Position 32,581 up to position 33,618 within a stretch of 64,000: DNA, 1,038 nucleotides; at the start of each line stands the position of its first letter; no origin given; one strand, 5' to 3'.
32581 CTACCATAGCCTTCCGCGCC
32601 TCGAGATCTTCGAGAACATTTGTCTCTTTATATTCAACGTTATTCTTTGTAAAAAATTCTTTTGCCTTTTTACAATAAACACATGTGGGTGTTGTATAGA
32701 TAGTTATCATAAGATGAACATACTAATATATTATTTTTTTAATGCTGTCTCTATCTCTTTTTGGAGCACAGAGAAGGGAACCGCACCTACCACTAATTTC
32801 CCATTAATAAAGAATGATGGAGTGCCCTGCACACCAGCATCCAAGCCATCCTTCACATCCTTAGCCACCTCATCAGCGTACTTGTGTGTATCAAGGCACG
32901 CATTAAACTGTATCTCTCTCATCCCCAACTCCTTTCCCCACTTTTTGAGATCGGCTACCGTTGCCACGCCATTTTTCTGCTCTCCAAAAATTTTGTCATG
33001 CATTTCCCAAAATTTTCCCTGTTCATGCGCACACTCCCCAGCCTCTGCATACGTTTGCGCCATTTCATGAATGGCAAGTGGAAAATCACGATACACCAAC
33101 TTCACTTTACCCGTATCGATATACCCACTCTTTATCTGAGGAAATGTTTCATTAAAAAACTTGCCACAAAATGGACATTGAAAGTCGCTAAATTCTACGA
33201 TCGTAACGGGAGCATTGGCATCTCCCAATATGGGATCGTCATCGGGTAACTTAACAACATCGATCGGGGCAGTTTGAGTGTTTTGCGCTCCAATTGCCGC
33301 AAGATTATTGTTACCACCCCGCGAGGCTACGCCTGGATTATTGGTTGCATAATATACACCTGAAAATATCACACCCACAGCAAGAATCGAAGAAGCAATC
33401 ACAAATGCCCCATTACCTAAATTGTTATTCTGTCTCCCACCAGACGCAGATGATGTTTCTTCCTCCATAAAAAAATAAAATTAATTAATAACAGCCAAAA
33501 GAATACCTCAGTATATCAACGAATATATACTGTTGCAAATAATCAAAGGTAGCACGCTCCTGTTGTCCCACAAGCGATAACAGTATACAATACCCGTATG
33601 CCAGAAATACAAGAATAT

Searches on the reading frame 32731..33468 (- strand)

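Call 72: search_protein_families(library=pfam, proteins=[window:32731-33468:-], max_evalue=0.001)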
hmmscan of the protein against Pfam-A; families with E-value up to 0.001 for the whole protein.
window:32731-33468:- (245 aa): 3 families
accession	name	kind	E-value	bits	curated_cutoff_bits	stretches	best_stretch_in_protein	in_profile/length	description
PF13462.12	Thioredoxin_4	-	6.1e-35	121.3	23.2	1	77-240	4-164/165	Thioredoxin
PF01323.26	DSBA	-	2.4e-21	76.8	25.6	2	143-239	95-190/191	DSBA-like thioredoxin domain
PF13098.12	Thioredoxin_2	-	2.2e-05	25.2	27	1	88-237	7-102/104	Thioredoxin-like domain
